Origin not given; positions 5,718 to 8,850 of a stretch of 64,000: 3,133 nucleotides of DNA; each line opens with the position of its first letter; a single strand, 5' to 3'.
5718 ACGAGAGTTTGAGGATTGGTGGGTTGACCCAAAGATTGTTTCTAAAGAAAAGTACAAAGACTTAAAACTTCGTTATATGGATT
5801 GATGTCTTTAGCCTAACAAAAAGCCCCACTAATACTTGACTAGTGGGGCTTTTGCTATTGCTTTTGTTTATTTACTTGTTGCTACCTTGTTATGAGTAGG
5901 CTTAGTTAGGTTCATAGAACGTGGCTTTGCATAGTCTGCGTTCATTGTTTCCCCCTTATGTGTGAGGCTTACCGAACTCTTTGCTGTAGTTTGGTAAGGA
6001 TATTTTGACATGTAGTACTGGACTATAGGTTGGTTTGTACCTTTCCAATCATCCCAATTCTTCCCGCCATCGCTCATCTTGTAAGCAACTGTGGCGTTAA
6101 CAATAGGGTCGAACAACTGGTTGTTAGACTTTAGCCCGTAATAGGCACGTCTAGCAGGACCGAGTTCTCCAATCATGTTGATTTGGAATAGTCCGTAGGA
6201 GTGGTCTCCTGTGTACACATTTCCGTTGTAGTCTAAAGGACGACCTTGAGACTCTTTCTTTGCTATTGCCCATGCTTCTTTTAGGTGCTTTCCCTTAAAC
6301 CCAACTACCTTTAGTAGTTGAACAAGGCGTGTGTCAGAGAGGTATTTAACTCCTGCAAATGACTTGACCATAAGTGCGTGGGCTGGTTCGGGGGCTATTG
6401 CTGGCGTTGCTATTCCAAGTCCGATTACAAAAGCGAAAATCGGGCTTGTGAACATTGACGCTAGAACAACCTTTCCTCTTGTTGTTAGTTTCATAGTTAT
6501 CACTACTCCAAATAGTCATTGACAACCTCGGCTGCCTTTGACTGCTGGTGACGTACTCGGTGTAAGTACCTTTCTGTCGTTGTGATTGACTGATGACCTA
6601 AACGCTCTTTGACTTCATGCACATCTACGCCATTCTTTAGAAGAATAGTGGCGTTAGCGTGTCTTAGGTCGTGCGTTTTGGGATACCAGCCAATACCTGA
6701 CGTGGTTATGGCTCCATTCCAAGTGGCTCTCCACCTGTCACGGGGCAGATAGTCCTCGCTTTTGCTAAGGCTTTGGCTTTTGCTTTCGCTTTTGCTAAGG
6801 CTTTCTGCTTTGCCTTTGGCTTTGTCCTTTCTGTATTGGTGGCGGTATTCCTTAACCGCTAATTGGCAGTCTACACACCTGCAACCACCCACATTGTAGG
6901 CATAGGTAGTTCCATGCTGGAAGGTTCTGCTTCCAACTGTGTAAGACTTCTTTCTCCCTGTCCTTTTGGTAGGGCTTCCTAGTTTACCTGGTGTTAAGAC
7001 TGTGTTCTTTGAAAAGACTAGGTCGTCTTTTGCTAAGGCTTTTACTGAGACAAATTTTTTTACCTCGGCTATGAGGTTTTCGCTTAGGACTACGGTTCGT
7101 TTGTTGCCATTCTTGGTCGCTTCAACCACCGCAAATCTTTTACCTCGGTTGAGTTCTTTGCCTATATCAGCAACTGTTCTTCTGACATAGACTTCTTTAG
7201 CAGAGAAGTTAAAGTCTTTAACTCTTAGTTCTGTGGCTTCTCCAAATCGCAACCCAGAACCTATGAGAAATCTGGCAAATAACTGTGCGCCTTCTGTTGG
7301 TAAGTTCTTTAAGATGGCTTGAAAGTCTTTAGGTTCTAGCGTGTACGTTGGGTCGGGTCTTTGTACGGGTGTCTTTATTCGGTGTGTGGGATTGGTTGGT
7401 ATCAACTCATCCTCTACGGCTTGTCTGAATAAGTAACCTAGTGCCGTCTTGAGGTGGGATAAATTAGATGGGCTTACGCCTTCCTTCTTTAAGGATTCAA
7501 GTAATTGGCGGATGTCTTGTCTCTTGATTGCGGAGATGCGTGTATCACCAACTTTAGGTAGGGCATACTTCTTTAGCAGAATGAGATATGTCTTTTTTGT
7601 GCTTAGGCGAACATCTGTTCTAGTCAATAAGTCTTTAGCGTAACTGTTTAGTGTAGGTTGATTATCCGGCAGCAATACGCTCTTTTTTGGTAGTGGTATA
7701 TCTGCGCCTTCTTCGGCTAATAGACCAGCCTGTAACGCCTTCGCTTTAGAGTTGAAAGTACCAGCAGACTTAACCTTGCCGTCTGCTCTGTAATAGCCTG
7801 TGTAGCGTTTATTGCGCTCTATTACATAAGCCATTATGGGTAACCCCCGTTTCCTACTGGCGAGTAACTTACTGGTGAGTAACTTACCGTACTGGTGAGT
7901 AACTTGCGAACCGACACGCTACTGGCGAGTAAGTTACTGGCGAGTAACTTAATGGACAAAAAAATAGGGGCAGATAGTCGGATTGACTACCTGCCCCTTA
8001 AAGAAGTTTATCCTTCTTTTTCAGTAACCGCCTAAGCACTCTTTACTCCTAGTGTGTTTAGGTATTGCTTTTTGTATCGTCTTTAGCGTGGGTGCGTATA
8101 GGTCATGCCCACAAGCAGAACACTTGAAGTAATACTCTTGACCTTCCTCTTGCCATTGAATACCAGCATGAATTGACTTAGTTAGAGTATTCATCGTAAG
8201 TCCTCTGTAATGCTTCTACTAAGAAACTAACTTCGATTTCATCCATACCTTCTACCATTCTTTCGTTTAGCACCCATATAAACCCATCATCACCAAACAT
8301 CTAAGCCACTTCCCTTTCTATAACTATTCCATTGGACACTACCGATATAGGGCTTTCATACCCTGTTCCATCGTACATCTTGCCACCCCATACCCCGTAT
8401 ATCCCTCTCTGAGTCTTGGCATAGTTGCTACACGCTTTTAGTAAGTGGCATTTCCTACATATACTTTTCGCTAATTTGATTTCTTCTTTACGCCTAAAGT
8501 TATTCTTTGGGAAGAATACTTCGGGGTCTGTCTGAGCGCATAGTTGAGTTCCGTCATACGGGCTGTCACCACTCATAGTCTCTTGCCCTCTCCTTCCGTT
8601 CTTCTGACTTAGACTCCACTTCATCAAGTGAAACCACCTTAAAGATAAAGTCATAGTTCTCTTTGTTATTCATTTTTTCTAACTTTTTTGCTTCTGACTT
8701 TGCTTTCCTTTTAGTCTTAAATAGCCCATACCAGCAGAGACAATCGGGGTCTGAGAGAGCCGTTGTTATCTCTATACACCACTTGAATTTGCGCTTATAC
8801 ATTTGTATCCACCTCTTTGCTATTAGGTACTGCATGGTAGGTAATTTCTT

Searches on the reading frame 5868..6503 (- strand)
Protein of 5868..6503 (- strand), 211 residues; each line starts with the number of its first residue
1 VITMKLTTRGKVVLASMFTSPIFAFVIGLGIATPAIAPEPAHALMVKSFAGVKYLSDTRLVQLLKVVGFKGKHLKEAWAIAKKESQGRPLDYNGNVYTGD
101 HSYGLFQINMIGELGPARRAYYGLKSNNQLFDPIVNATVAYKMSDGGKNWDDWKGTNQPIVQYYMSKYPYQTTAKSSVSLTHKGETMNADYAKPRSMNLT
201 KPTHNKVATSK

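Call 8: search_protein_families(library=pfam, proteins=[window:5868-6503:-], max_evalue=0.01)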
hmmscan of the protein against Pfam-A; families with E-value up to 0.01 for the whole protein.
window:5868-6503:- (211 aa): 2 families
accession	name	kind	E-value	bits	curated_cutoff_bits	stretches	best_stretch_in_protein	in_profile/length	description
PF18896.5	SLT_3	-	3.1e-14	53.6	27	1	65-153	5-87/89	Lysozyme like domain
PF01464.25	SLT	-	0.00029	20.8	21.3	1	75-143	15-75/117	Transglycosylase SLT domain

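Call 74: search_protein_families(library=phrogs, proteins=[window:5868-6503:-], max_evalue=0.001)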
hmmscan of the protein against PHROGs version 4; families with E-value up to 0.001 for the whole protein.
window:5868-6503:- (211 aa): 0 families

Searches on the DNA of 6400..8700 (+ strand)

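Call 4: search_dna_similar(query=window:6400-8700:+, collection=phages, mode=distant, max_rows=30)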
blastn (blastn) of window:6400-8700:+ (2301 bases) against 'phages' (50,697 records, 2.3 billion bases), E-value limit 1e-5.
No match.

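Call 79: search_rna_families(source=window, start=7600, end=8300, threshold=evalue, max_evalue=1)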
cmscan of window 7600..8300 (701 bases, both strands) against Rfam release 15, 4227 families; matches with E-value up to 1: 3.
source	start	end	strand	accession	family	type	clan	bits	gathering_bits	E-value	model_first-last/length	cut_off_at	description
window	7958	8064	-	RF04312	trpB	Cis-reg;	-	27.1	59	0.16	1-107/107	no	trpB ncRNA motif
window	7961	8046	-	RF00368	sroB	Gene; sRNA;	-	24.9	44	0.83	1-83/83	no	sroB RNA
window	7958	8042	-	RF02551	DapZ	Cis-reg;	-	22.9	56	0.14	1-78/78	no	ABC transporter regulator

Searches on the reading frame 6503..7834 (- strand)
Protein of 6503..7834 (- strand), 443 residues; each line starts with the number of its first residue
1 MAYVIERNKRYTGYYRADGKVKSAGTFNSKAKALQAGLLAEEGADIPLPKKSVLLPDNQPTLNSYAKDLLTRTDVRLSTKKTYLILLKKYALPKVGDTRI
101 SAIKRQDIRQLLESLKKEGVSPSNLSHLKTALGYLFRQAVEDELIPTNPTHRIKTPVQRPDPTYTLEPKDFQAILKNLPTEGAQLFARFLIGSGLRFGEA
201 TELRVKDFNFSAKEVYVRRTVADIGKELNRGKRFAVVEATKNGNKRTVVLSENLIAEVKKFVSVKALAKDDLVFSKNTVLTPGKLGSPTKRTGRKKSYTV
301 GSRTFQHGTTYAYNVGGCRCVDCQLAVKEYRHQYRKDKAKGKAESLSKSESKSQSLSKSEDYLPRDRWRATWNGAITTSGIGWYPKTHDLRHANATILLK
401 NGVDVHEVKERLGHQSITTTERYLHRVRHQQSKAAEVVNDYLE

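Call 8: search_protein_families(library=pfam, proteins=[window:6503-7834:-], max_evalue=0.01)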
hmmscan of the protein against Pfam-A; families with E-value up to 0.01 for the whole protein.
window:6503-7834:- (443 aa): 4 families
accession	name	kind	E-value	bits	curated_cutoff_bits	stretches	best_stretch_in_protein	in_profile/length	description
PF00589.27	Phage_integrase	-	1.9e-24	86.8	27.1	2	356-426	98-168/172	Phage integrase family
PF22022.2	Phage_int_M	-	1e-05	26.1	27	1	77-154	18-94/96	Phage integrase central domain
PF13495.12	Phage_int_SAM_4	-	1.9e-05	25.4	27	1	71-144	10-83/85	Phage integrase, N-terminal SAM-like domain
PF14659.12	Phage_int_SAM_3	-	0.00018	22.1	22.6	1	72-115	14-57/58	Phage integrase, N-terminal SAM-like domain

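Call 11: find_related_loci(query=window:6503-7834:-, collection=viral_contigs, flank=5000)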
Query window:6503-7834:- (443 aa) in viral_contigs; peptide patterns used: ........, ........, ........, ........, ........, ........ (x = any residue, [..] = any of these).
57 stretches matched a pattern; 49 encode a relative of the query (tblastn E <= 1e-3); 49 distinct loci.
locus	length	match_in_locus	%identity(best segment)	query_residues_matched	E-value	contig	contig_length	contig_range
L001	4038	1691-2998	80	1-443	0e+0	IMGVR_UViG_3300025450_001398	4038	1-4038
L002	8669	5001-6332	69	1-443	0e+0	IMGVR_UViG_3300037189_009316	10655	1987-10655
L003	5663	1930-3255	71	1-443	0e+0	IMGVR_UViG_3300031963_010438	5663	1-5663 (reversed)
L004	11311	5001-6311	70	1-443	0e+0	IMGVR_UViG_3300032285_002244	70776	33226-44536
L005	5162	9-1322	70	1-443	0e+0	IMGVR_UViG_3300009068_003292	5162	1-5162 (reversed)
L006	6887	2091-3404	70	1-443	0e+0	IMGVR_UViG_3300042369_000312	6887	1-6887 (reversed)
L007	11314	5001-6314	70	1-443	0e+0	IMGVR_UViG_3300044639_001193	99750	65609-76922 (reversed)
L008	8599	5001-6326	69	1-443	0e+0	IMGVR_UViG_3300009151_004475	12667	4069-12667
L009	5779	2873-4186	70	1-443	0e+0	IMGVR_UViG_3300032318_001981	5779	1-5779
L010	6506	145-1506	68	1-443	0e+0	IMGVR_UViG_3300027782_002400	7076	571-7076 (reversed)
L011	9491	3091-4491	63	1-443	0e+0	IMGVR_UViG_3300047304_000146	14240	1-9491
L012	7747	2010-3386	63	1-443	0e+0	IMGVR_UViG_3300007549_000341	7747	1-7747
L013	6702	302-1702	63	1-443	0e+0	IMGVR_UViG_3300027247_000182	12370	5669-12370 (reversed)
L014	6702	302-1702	63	1-443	0e+0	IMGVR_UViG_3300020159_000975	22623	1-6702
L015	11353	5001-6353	65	1-443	0e+0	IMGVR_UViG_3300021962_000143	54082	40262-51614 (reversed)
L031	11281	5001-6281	57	1-442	2e-159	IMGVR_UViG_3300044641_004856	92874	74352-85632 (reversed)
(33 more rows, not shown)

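Call 18: find_related_loci(query=window:6503-7834:-, collection=genome_contigs, flank=10000)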
Query window:6503-7834:- (443 aa) in genome_contigs; peptide patterns used: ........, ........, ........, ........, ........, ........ (x = any residue, [..] = any of these).
111 stretches matched a pattern, but none encodes a relative of the query by tblastn (E <= 1e-3).

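Call 19: find_homologous_proteins(query=window:6503-7834:-, max_evalue=1e-10)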
Query window:6503-7834:- (443 aa): 332 proteins with E <= 1e-10 among 8000 candidates; the best 120 are listed.
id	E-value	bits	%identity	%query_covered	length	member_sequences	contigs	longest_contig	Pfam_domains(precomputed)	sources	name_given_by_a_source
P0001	4.8e-292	986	100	100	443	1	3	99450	PF13495.13,PF22022.3,PF00589.28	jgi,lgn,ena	-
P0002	4.8e-237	805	82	100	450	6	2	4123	PF13495.13,PF22022.3,PF00589.28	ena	-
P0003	2.1e-228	776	80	100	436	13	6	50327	PF14659.13,PF22022.3,PF00589.28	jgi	-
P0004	2.8e-211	720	74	100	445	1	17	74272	PF14659.13,PF22022.3,PF00589.28,PF02899.24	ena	-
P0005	1.2e-209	715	73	100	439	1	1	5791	PF22022.3,PF00589.28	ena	-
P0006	2.7e-204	697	71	100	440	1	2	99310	PF13495.13,PF00589.28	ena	-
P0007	8.6e-204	695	71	100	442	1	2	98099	PF14659.13,PF22022.3,PF00589.28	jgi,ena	jgi:integrase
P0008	1.0e-202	692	71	100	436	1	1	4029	PF13495.13,PF22022.3,PF00589.28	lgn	-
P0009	1.7e-202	691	71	100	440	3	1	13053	PF00589.28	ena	-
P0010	1.0e-201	688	71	100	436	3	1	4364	PF13495.13,PF00589.28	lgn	-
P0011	1.2e-201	688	71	100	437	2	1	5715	PF13495.13,PF22022.3,PF00589.28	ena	-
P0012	5.7e-200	683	69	100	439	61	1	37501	PF13495.13,PF14659.13,PF00589.28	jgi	jgi:site-specific recombinase XerD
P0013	6.4e-199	679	69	100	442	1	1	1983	PF00589.28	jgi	jgi:integrase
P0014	1.5e-198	678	68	100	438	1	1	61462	PF00589.28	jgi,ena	jgi:integrase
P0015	1.9e-198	678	71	100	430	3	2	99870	PF13495.13,PF22022.3,PF00589.28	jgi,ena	jgi:integrase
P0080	4.3e-158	545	58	100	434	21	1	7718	PF14659.13,PF00589.28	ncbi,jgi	jgi:site-specific recombinase XerD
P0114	2.2e-122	427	47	100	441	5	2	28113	PF00589.28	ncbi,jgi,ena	jgi:integrase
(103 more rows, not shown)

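Call 20: find_encoding_contigs(protein=P0114, flank=10000, max_places=4)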
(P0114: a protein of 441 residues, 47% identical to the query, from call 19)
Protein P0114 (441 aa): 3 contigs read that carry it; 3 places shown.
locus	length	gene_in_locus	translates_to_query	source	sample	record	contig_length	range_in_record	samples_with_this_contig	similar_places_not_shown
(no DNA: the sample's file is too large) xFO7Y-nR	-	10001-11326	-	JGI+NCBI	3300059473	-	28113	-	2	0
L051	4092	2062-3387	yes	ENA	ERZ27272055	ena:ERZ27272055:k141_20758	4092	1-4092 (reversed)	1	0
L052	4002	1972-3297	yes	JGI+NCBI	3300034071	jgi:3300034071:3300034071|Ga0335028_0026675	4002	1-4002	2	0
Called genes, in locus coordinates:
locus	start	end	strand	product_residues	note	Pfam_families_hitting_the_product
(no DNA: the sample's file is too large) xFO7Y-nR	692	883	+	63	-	-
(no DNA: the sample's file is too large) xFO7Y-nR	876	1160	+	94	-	-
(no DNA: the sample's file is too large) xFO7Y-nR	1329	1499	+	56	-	-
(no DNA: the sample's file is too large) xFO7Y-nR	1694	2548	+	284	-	PF00158:Sigma54_activat (weak), PF07726:AAA_3 (weak), PF07728:AAA_5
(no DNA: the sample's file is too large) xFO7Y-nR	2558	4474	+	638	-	PF11775:CobT_C (weak), PF00092:VWA, PF13519:VWA_2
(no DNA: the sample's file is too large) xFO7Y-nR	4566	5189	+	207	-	-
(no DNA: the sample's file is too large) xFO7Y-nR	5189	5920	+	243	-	-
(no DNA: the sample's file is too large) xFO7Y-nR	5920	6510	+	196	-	-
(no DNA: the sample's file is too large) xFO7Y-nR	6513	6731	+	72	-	-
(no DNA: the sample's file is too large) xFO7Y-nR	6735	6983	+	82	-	-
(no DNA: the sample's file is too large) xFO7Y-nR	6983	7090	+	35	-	-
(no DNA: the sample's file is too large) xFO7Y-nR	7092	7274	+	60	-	-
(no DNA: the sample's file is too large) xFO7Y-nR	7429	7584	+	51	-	-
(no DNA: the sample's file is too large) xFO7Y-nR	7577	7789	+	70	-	-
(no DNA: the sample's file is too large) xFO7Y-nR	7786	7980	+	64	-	-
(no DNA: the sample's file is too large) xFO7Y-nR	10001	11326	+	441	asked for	PF00589:Phage_integrase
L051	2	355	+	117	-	?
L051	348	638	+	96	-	PF02467:Whib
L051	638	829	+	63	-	-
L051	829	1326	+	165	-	PF03013:Pyr_excise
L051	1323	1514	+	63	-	PF12728:HTH_17 (weak)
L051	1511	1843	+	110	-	-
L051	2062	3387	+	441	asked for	PF00589:Phage_integrase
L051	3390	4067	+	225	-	PF18896:SLT_3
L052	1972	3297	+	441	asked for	PF00589:Phage_integrase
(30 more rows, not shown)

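Call 21: find_encoding_contigs(protein=P0080, flank=10000, max_places=4)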
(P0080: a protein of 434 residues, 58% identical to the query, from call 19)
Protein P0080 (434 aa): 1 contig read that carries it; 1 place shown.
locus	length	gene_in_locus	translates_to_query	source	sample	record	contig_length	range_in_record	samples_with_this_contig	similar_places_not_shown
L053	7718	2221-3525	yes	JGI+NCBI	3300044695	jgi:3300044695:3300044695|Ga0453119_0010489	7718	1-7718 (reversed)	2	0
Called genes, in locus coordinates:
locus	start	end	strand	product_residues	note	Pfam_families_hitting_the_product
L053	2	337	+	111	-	?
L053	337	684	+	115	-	-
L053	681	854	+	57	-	-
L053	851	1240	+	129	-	-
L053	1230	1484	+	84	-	-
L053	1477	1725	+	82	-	-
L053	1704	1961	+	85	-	-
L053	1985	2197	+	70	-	-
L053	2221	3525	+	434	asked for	PF14659:Phage_int_SAM_3 (weak), PF00589:Phage_integrase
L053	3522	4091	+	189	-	PF00062:Lys (faint), PF18896:SLT_3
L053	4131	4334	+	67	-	-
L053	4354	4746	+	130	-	-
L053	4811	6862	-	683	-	PF17975:RNR_Alpha, PF21995:RNR-II_ins_dom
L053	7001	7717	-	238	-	?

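Call 71: predict_structure(alignment_id=A1)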
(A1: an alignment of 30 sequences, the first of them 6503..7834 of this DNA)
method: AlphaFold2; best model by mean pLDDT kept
length: 443 residues; sequences in the alignment: 30
mean_pLDDT: 68.9   pTM: 0.42
mean pLDDT of the five models: 68.9, 67.8, 66.8, 64.8, 55.8
residues with pLDDT >= 90: 4; 70-90: 263; 50-70: 75; < 50: 101
segments of 3 or more residues with pLDDT < 50: 44-54, 156-163, 222-243, 284-294, 341-359, 414-443
pLDDT, mean of each block of 10 residues (from residue 1): 87 84 83 80 50 53 80 65 83 84 86 86 79 83 79 55 60 84 87 75 83 74 42 39 63 87 85 82 46 61 82 80 82 71 33 36 75 77 55 62 58 49 45 46 43
secondary structure, 60 per line:
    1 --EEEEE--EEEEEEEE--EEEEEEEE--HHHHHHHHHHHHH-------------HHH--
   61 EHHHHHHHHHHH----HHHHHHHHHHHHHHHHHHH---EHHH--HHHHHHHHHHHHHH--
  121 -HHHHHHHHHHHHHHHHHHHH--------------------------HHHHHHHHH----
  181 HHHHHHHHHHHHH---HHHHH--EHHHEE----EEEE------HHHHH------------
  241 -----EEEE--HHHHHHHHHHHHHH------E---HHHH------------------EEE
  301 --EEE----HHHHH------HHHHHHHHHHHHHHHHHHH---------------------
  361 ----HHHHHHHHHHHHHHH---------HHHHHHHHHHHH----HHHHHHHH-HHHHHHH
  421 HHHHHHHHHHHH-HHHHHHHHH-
elements in order: E3-7 E10-17 E20-27 H30-42 H62-72 H77-95 H105-118 H122-141 H168-176 H181-193 H197-201 E214-217 H224-228 E246-249 H252-265 H276-279 E298-300 E303-305 H310-314 H321-339 H365-379 H389-400 H405-412 H414-432 H434-442

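Call 74: search_protein_families(library=phrogs, proteins=[window:6503-7834:-], max_evalue=0.001)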
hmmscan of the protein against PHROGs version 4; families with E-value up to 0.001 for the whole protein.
window:6503-7834:- (443 aa): 8 families
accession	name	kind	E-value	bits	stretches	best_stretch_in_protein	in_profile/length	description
phrog_1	-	integration and excision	6.3e-53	182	2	7-277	120-368/611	integrase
phrog_216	-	integration and excision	1.2e-33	117.6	2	329-440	133-238/301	integrase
phrog_7685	-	integration and excision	1.2e-07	32.5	1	386-440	182-237/240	integrase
phrog_35951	-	unknown function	8.1e-06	27.2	1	370-427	7-63/97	-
phrog_7244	-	integration and excision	9.3e-06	26.1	1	69-178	85-191/263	integrase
phrog_23251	-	DNA, RNA and nucleotide metabolism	0.0001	23.2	1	301-336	92-126/142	HNH endonuclease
phrog_23271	-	unknown function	0.00053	20.9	0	388-425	12-49/67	-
phrog_8936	-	unknown function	0.00071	20.5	0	234-344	51-154/179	-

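Call 81: find_related_loci(query=A1, collection=metagenome_contigs, flank=10000)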
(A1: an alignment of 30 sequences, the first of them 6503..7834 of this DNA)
Query A1 (443 aa) in metagenome_contigs; peptide patterns used: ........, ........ (x = any residue, [..] = any of these).
261 stretches matched a pattern; 126 encode a relative of the query (tblastn E <= 1e-3); the best 80 are kept; 80 distinct loci.
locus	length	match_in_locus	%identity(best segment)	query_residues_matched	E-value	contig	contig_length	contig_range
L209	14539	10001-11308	80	1-443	0e+0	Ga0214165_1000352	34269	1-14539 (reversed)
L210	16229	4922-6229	80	1-443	0e+0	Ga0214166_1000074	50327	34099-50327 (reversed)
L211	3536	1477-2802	71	1-443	0e+0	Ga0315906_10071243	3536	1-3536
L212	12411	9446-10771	71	1-443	0e+0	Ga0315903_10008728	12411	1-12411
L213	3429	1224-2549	68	1-443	0e+0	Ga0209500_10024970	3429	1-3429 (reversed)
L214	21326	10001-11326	69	1-443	0e+0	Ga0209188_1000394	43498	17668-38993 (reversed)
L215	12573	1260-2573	69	1-443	0e+0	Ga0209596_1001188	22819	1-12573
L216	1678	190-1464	67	1-443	0e+0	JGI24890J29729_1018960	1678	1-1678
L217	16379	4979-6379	62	1-443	0e+0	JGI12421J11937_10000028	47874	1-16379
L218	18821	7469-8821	65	1-443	0e+0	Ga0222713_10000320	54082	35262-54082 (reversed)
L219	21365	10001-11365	64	1-443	0e+0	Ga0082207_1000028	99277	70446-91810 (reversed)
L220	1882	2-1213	67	31-443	0e+0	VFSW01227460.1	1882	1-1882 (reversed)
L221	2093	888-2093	66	1-403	0e+0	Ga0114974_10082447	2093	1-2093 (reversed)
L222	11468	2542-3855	62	1-442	1e-173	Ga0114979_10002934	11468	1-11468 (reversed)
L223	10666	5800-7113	61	1-442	5e-173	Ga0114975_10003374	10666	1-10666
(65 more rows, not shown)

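Call 85: search_protein_families(library=pfam, proteins=[L031:4749-4967:+, L053:1985-2197:+, L051:1323-1514:+, L051:1511-1843:+], max_evalue=0.1)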
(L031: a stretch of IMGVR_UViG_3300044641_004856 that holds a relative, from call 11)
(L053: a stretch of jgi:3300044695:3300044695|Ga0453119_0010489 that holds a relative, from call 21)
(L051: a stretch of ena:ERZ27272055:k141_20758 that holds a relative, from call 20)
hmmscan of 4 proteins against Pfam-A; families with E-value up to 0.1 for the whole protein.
L031:4749-4967:+ (72 aa): 1 family
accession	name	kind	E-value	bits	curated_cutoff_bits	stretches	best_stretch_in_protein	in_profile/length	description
PF15371.11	DUF4599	-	0.029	15.1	34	1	14-64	13-66/88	Domain of unknown function (DUF4599)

L053:1985-2197:+ (70 aa): 7 families
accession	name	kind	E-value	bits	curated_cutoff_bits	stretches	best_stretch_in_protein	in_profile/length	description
PF12728.13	HTH_17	-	0.00043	20.9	27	1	4-28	1-25/51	Helix-turn-helix domain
PF00376.29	MerR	-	0.0022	18.2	28.2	1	6-29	1-24/38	MerR family regulatory protein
PF13411.12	MerR_1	-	0.0023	18.5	21.6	1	6-36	2-30/69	MerR HTH family regulatory protein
PF08281.18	Sigma70_r4_2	-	0.0027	17.8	25.7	1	5-29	27-51/54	Sigma-70, region 4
PF08280.17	HTH_Mga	-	0.012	16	23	1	4-26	19-41/59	M protein trans-acting positive regulator (MGA) HTH domain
PF13542.12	HTH_Tnp_ISL3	-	0.015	15.2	27.4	1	6-27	28-49/51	Helix-turn-helix domain of transposase family ISL3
PF10453.14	NUFIP1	-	0.022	15.1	23.3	1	40-58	12-29/53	FMR1-interacting protein 1 (NUFIP1)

L051:1323-1514:+ (63 aa): 5 families
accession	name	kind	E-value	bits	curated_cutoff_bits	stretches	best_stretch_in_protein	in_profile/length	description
PF12728.13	HTH_17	-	1.3e-05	25.8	27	1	4-55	1-50/51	Helix-turn-helix domain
PF06806.18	DUF1233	-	0.00099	19.1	22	1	2-27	7-32/70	Putative excisionase (DUF1233)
PF05930.18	Phage_AlpA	-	0.0032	17.8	21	1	8-52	7-51/51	Prophage CP4-57 regulatory protein (AlpA)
PF13551.12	HTH_29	-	0.028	14.9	28.1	1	3-27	11-35/64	Winged helix-turn helix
PF06056.18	Terminase_5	-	0.043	14.2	20.3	0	8-28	17-37/58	Putative ATPase subunit of terminase (gpP-like)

L051:1511-1843:+ (110 aa): 2 families
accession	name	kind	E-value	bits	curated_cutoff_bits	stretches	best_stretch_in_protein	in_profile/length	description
PF18801.6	RapH_N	-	0.036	14.5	27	1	61-92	11-42/62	response regulator aspartate phosphatase H, N terminal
PF23289.1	Spectrin_5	-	0.055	14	27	0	5-53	14-63/80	Guanine nucleotide exchange factor DBS-like, spectrin-like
